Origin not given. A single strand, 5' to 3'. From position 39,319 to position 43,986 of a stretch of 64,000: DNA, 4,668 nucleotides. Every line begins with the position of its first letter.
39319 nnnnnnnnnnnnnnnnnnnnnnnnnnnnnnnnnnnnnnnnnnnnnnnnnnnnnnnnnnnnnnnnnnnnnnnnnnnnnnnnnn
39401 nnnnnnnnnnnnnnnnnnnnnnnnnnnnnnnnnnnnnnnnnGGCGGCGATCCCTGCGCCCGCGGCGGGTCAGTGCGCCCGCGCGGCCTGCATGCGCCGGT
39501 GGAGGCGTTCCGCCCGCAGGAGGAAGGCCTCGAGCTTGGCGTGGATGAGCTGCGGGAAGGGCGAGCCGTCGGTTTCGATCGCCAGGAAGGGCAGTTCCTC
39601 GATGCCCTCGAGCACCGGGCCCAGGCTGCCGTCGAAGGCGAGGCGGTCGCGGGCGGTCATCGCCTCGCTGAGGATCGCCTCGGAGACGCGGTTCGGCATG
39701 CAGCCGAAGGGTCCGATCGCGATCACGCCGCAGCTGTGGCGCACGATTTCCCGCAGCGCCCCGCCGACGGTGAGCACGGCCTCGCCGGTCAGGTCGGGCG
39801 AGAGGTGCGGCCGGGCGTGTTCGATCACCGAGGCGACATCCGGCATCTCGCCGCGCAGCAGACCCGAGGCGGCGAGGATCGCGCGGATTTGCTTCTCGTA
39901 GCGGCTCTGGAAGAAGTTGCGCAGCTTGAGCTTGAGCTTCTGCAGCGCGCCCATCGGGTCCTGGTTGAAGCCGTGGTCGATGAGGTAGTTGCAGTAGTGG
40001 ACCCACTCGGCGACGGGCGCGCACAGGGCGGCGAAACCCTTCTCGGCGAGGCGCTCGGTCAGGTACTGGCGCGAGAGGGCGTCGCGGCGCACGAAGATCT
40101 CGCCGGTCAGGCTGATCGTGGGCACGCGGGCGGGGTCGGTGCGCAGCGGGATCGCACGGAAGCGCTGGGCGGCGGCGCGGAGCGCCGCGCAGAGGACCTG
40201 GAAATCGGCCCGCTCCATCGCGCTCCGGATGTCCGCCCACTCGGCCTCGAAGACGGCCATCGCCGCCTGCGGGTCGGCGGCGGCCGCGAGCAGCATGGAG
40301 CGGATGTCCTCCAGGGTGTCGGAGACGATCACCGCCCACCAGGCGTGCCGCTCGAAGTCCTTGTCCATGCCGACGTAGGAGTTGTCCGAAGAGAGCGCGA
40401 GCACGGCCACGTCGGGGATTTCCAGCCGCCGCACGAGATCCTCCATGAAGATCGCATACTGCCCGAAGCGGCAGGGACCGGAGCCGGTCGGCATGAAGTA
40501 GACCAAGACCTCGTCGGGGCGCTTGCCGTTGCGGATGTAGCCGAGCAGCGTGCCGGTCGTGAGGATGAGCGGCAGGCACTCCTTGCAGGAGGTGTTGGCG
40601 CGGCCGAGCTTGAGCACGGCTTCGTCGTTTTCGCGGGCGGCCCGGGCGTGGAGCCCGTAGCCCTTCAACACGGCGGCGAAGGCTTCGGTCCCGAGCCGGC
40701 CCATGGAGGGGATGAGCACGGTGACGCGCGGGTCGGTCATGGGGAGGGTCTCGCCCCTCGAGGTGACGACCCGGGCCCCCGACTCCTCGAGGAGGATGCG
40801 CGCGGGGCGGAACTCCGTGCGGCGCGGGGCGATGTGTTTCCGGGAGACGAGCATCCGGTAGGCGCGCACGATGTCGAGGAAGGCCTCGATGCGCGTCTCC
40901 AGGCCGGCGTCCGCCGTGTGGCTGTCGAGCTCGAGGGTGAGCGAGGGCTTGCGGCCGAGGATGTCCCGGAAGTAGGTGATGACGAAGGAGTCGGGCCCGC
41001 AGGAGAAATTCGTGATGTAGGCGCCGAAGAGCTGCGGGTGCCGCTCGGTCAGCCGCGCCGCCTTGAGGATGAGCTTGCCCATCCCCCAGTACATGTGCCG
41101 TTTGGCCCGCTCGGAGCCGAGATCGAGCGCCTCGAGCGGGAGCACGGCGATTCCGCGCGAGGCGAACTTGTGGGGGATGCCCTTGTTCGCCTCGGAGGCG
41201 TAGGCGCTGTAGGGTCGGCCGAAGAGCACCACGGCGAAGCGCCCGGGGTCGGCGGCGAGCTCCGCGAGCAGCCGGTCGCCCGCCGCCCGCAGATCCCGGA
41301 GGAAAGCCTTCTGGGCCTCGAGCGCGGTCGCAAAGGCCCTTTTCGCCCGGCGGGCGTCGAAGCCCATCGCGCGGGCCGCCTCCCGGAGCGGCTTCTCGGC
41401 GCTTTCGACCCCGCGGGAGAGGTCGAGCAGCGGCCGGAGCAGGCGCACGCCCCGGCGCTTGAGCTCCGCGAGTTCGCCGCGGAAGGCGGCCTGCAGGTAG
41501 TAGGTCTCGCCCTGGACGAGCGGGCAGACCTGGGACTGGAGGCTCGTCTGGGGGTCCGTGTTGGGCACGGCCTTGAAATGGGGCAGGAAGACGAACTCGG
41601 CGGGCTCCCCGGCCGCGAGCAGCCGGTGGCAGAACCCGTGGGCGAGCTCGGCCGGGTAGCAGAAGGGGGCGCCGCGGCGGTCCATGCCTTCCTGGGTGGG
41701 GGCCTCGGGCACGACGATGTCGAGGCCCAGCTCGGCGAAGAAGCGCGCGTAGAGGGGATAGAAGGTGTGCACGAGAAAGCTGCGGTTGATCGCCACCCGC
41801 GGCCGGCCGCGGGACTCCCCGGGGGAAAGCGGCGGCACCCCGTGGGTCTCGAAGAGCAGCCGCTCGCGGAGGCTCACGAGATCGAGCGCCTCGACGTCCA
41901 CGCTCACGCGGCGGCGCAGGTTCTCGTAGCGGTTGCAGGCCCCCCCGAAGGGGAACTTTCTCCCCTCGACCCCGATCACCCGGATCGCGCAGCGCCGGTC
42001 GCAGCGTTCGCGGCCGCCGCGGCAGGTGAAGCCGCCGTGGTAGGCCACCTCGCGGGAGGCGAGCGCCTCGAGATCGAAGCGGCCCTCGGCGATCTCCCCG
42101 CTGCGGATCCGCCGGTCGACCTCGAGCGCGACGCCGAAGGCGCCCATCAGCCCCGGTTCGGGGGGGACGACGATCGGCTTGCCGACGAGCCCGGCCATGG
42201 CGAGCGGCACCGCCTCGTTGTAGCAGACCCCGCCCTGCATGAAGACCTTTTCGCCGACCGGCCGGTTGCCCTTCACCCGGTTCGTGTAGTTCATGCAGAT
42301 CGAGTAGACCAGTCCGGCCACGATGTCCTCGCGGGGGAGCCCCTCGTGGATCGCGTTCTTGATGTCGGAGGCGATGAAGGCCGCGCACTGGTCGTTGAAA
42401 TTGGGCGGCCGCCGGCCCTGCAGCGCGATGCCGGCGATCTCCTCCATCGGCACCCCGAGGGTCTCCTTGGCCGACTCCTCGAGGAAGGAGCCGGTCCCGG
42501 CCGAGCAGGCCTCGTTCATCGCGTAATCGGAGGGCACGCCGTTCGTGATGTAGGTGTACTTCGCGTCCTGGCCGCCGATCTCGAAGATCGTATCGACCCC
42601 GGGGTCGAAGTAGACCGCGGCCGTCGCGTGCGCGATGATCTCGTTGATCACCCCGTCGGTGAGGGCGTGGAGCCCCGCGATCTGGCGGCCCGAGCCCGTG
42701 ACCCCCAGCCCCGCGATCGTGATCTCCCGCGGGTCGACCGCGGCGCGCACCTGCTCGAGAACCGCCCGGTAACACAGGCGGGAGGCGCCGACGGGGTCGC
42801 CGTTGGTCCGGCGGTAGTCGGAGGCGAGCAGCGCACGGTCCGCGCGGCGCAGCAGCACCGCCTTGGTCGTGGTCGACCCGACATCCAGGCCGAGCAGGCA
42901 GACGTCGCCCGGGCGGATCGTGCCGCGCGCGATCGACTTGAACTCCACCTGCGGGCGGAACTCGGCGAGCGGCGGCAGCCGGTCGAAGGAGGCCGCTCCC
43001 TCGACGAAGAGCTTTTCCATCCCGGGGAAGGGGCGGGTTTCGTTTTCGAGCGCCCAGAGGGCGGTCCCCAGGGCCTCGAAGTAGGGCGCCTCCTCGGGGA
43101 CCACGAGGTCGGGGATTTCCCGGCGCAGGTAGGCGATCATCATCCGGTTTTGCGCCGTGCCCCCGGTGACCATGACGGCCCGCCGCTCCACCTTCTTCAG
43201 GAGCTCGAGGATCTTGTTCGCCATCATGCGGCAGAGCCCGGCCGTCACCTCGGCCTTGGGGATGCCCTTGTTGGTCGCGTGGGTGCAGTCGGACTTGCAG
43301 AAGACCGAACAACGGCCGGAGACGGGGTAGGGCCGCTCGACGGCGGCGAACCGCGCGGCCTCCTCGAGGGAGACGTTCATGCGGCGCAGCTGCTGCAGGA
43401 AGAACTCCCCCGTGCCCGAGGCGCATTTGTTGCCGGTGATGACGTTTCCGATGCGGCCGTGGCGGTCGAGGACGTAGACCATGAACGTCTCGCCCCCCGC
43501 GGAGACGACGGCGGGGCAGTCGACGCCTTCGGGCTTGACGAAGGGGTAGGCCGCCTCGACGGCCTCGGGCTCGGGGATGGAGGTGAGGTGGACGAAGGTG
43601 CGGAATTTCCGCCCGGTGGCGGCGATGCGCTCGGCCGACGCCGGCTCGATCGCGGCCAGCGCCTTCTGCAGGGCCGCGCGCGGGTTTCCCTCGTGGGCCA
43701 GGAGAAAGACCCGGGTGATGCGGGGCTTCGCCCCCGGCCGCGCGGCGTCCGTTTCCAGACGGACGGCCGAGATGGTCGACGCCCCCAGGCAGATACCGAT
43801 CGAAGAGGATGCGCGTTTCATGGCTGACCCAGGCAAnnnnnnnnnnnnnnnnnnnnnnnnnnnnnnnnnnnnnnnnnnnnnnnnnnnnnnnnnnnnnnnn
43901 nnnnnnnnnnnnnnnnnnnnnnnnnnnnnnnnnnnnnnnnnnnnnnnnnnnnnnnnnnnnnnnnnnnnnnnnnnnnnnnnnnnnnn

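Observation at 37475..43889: PlsA/PlsR-type radical enzyme in an operon with a SagB-type flavoprotein and a UMF1 MFS transporter: candidate anaerobic ether-lipid module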

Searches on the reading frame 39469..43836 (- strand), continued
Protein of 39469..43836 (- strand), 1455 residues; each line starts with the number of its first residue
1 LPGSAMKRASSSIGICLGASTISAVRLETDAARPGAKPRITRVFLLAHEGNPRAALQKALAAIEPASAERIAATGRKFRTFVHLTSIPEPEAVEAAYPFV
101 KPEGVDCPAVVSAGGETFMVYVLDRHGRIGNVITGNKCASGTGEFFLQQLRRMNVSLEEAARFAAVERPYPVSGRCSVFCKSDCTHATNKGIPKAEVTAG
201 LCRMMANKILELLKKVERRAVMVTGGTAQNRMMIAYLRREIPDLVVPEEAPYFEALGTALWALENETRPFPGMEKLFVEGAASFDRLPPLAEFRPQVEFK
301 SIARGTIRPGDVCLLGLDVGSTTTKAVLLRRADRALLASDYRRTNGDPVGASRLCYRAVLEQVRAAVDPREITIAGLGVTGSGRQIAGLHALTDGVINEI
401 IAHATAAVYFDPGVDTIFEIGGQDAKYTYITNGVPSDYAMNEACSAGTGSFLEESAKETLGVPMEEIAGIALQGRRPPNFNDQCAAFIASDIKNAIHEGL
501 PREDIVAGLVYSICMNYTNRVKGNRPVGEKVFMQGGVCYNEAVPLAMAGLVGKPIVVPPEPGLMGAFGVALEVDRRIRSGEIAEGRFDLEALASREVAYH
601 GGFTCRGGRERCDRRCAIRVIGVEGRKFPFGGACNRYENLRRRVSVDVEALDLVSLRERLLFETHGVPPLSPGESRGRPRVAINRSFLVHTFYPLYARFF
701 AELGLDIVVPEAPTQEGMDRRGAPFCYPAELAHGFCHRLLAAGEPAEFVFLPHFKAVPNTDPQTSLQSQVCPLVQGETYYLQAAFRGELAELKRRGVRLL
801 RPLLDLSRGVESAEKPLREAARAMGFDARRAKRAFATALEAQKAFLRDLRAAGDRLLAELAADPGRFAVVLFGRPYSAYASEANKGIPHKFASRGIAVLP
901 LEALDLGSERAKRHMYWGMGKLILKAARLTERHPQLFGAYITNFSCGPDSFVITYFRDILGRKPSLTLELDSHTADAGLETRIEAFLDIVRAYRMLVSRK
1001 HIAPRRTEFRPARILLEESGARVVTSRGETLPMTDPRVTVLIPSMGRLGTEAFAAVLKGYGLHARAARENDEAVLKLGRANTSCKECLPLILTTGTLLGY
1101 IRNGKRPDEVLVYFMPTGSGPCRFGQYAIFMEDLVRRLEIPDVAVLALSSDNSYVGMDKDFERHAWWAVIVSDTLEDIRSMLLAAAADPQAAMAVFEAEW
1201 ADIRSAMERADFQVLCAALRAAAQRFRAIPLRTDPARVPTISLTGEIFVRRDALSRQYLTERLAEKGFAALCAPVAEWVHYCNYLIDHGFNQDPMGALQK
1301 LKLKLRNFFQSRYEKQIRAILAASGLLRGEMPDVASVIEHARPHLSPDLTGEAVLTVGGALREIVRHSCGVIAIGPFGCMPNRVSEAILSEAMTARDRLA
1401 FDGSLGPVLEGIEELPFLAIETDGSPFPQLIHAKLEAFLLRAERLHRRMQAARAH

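Call 11: find_encoding_contigs(protein=P0002, flank=10000, max_places=3)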
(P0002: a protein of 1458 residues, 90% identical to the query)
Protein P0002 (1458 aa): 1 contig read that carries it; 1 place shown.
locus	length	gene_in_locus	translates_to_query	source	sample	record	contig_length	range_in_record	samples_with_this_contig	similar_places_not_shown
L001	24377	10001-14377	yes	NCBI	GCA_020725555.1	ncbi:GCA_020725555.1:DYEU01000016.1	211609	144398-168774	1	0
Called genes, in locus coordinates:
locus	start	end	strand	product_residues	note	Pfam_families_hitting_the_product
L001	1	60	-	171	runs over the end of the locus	PF01592:NifU_N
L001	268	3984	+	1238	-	PF13116:YhdP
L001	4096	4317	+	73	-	-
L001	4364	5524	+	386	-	PF04055:Radical_SAM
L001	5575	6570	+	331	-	PF00108:Thiolase_N (weak), PF08545:ACP_syn_III, PF08541:ACP_syn_III_C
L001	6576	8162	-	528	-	PF03023:MurJ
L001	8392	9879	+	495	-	PF01066:CDP-OH_P_transf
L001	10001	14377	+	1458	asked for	PF01869:BcrAD_BadFG, PF02782:FGGY_C (faint), PF01869:BcrAD_BadFG, PF09989:DUF2229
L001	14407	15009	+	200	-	PF00881:Nitroreductase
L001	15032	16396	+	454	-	PF07690:MFS_1, PF11700:ATG22, PF07690:MFS_1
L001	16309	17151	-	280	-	PF03009:GDPD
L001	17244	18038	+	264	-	PF01261:AP_endonuc_2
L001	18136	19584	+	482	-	PF00702:Hydrolase (weak), PF00586:AIRS, PF02769:AIRS_C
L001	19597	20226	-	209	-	PF00440:TetR_N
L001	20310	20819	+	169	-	PF04073:tRNA_edit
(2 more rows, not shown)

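Call 15: find_related_loci(query=window:39469-43836:-, collection=genome_contigs, flank=10000)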
Query window:39469-43836:- (1455 aa) in genome_contigs; peptide patterns used: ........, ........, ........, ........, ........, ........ (x = any residue, [..] = any of these).
599 stretches matched a pattern (row limit reached: there are more); 593 encode a relative of the query (tblastn E <= 1e-3); the best 80 are kept; 80 distinct loci.
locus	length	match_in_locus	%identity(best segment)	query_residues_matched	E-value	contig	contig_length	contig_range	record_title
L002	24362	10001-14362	90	1-1455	0e+0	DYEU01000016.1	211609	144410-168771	MAG TPA_asm: Desulfatibacillum sp. isolate Tomsk_70_44 Tomsk_k141_38357, whole genome shotgun sequence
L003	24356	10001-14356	75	4-1451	0e+0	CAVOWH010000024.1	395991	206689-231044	MAG: uncultured delta proteobacterium isolate MFD00032.bin.1.90 genome assembly, contig: contig_9459, whole genome shotg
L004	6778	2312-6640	71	3-1446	0e+0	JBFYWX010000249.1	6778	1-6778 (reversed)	MAG: Desulfobacteraceae bacterium isolate PPR_0362 k121_2492534, whole genome shotgun sequence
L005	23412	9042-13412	67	6-1453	0e+0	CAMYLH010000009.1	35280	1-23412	MAG: uncultured Desulfobacterales bacterium isolate FCS_M_Desulfobacterota_02 genome assembly, contig: scaffold_3571, wh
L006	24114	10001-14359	69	5-1453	0e+0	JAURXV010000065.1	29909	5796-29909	MAG: Syntrophales bacterium isolate E10_metabat.bin.36 E10_k141_24232, whole genome shotgun sequence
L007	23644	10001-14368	67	6-1452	0e+0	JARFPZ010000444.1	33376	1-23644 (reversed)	MAG: Desulfosarcina sp. isolate MAG_Ve_Sed_11 k141_2870150, whole genome shotgun sequence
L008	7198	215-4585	67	6-1453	0e+0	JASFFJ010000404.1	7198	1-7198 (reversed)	MAG: Desulfobacterales bacterium isolate D0606S02metaG_Bin_280 D0606S02metaG_FD_scaffold_3965_c1, whole genome shotgun s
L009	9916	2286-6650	66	6-1449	0e+0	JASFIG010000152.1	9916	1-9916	MAG: Desulfobacterales bacterium isolate D0608S12metaG_Bin_143 D0608S12metaG_FD_scaffold_831_c1, whole genome shotgun se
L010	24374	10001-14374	67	6-1453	0e+0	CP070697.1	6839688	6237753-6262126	MAG: Desulfobacterales bacterium isolate bin589 chromosome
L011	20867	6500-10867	66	5-1449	0e+0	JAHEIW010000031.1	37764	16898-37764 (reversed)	MAG: Deltaproteobacteria bacterium isolate Ww513 NODE_1773_length_37764_cov_26.063890, whole genome shotgun sequence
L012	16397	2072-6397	63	11-1453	0e+0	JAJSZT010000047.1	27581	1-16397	MAG: Deltaproteobacteria bacterium isolate CR9063A Ga0402054_081, whole genome shotgun sequence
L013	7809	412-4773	64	12-1453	0e+0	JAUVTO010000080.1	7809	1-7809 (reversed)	MAG: Desulfobacterales bacterium isolate CSMAG_768 CSMAG_768_k141_1527058_length_7809_cov_15.5760, whole genome shotgun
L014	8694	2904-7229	63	11-1453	0e+0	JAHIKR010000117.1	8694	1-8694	MAG: Proteobacteria bacterium isolate KR13_N1.mb.65 KR13_N1.mb.65_k141_66529, whole genome shotgun sequence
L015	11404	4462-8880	67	3-1454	0e+0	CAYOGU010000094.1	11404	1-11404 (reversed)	MAG TPA_asm: uncultured Syntrophus sp. isolate binchicken_co265_2 genome assembly, contig: NODE_8633_length_11404_cov_4.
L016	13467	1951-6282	65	12-1449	0e+0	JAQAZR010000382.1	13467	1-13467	MAG: Deltaproteobacteria bacterium isolate MAG_302_bin-18 302_bin-18_ctg-382, whole genome shotgun sequence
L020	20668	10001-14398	62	4-1449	0e+0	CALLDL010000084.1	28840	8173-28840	MAG: uncultured Desulfobacterales bacterium isolate N2_Bin_METABAT__2_1 genome assembly, contig: c_000003207786, whole g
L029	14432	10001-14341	62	12-1450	0e+0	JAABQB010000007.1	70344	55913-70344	MAG: Desulfobacteraceae bacterium isolate S02.Bin041 NODE_7_length_70344_cov_4.12602, whole genome shotgun sequence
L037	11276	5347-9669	58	11-1450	0e+0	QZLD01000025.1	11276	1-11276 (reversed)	MAG: Gammaproteobacteria bacterium isolate Madre5 k127_255822, whole genome shotgun sequence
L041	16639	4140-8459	61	12-1451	0e+0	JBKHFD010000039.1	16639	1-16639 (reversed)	MAG: Desulfobacterales bacterium isolate D1M05_34 NODE_2542_length_16639_cov_25.187771, whole genome shotgun sequence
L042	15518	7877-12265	60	3-1449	0e+0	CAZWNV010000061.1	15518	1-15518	MAG TPA_asm: uncultured Desulfobacteraceae bacterium isolate binchicken_co13_398 genome assembly, contig: NODE_5663_leng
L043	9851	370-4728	60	7-1450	0e+0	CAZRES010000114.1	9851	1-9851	MAG TPA_asm: uncultured Desulfobacteraceae bacterium isolate SRP332253_co2_39 genome assembly, contig: NODE_6971_length_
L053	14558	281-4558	59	12-1450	0e+0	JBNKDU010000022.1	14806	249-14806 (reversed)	MAG: Desulfobacteraceae bacterium isolate F1.bin.3.orig k141_612481, whole genome shotgun sequence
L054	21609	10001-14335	65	12-1450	0e+0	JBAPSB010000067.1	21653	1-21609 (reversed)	MAG: Desulfobacterales bacterium isolate MFD01244_ilm_asm_bin11 k127_36183, whole genome shotgun sequence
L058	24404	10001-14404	62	3-1449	0e+0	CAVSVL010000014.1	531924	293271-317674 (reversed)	MAG: uncultured delta proteobacterium isolate MFD05684.bin.2.165 genome assembly, contig: contig_41234, whole genome sho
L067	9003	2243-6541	55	8-1450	0e+0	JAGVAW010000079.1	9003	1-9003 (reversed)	MAG: Desulfobacterales bacterium isolate DeMMO6_21 c_000000068175, whole genome shotgun sequence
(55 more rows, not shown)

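Call 28: search_solved_structures(query=window:39469-43821:-, max_evalue=0.001)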
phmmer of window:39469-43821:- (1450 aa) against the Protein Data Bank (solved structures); distinct sequences matched with E-value up to 0.001: 5.
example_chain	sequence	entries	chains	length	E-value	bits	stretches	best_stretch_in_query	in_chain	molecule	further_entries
4eht_A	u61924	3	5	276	4.2e-30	107.1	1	309-568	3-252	Activator of 2-hydroxyisocaproyl-CoA dehydratase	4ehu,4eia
1hux_A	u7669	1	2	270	5e-27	97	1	308-571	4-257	ACTIVATOR OF (R)-2-HYDROXYGLUTARYL-COA DEHYDRATASE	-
9gai_D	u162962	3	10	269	6.2e-26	93.4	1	311-576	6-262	3-methylbenzoyl-CoA reductase alpha subunit MbdQ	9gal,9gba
9gai_C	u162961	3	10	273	8.4e-16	59.8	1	308-532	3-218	3-methylbenzoyl-CoA reductase delta subunit MbdP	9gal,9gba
7yyl_E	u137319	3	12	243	1.1e-15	59.4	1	310-566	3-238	Putative CoA-substrate-specific enzyme activase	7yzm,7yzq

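Call 83: search_protein_families(library=pfam, proteins=[L058:14679-15704:+, L020:16161-16811:+, L011:4397-5914:-, L042:13466-14425:+, L041:1143-2444:+, L042:3565-4218:-], max_evalue=0.001)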
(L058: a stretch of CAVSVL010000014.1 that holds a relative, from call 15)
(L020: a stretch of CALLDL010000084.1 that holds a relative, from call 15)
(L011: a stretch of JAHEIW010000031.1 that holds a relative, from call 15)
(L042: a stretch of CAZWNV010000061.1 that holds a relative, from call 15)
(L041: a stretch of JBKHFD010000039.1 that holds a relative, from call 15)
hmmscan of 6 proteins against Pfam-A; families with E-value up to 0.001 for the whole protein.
L058:14679-15704:+ (341 aa): 1 family
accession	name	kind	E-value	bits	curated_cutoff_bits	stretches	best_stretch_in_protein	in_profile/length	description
PF01136.24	Peptidase_U32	-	3.3e-32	112.1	22.4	1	79-308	7-203/233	Peptidase family U32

L020:16161-16811:+ (216 aa): 1 family
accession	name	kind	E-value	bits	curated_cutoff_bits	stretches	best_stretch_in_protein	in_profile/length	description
PF00300.27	His_Phos_1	-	3.9e-61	206.5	21.7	1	9-202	1-194/194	Histidine phosphatase superfamily (branch 1)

L011:4397-5914:- (505 aa): 1 family
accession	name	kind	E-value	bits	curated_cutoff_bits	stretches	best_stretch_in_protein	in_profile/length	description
PF02321.23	OEP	-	6.5e-43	147.2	22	2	297-477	7-187/187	Outer membrane efflux protein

L042:13466-14425:+ (319 aa): 1 family
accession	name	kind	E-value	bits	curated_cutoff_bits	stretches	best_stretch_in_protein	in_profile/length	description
PF03099.24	BPL_LplA_LipB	-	8.4e-16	58.5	21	1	87-204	8-129/133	Biotin/lipoate A/B protein ligase family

L041:1143-2444:+ (433 aa): 3 families
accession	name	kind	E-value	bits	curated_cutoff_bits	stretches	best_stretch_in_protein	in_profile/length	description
PF00571.33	CBS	-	1.4e-27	96.2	24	2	374-427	1-55/57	CBS domain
PF01368.27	DHH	-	8.9e-10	39.4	28.1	1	6-144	6-124/125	DHH family, N-terminal domain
PF02272.25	DHHA1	-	1.1e-07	32.7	25.9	1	219-295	12-90/102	DHHA1 domain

L042:3565-4218:- (217 aa): 1 family
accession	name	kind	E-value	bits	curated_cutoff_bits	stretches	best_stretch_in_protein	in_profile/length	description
PF01965.30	DJ-1_PfpI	-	2.7e-08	34.2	26.6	1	14-154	8-120/165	DJ-1/PfpI family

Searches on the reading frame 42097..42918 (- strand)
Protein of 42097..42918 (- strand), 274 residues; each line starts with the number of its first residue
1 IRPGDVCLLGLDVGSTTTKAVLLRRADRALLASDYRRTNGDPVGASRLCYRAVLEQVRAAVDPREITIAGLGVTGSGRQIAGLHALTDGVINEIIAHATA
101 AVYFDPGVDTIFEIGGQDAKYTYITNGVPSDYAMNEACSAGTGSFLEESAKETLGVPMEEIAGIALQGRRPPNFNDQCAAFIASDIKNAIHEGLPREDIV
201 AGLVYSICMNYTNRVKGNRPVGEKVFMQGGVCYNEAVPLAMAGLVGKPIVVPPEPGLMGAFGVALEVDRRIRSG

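Call 50: search_solved_structures(query=window:42097-42918:-, max_evalue=0.01, show_alignments=2)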
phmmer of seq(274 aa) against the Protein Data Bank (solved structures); distinct sequences matched with E-value up to 0.01: 5.
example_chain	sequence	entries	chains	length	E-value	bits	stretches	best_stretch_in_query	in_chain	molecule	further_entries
4eht_A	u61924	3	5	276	4e-31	111.4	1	8-266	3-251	Activator of 2-hydroxyisocaproyl-CoA dehydratase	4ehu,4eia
1hux_A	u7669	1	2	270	7.6e-28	100.7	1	7-268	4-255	ACTIVATOR OF (R)-2-HYDROXYGLUTARYL-COA DEHYDRATASE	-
9gai_D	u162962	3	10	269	2.2e-26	95.9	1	10-267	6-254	3-methylbenzoyl-CoA reductase alpha subunit MbdQ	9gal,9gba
7yyl_E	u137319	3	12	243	3.9e-17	65.6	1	9-265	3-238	Putative CoA-substrate-specific enzyme activase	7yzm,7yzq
9gai_C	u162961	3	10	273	8.7e-17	64.5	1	7-231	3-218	3-methylbenzoyl-CoA reductase delta subunit MbdP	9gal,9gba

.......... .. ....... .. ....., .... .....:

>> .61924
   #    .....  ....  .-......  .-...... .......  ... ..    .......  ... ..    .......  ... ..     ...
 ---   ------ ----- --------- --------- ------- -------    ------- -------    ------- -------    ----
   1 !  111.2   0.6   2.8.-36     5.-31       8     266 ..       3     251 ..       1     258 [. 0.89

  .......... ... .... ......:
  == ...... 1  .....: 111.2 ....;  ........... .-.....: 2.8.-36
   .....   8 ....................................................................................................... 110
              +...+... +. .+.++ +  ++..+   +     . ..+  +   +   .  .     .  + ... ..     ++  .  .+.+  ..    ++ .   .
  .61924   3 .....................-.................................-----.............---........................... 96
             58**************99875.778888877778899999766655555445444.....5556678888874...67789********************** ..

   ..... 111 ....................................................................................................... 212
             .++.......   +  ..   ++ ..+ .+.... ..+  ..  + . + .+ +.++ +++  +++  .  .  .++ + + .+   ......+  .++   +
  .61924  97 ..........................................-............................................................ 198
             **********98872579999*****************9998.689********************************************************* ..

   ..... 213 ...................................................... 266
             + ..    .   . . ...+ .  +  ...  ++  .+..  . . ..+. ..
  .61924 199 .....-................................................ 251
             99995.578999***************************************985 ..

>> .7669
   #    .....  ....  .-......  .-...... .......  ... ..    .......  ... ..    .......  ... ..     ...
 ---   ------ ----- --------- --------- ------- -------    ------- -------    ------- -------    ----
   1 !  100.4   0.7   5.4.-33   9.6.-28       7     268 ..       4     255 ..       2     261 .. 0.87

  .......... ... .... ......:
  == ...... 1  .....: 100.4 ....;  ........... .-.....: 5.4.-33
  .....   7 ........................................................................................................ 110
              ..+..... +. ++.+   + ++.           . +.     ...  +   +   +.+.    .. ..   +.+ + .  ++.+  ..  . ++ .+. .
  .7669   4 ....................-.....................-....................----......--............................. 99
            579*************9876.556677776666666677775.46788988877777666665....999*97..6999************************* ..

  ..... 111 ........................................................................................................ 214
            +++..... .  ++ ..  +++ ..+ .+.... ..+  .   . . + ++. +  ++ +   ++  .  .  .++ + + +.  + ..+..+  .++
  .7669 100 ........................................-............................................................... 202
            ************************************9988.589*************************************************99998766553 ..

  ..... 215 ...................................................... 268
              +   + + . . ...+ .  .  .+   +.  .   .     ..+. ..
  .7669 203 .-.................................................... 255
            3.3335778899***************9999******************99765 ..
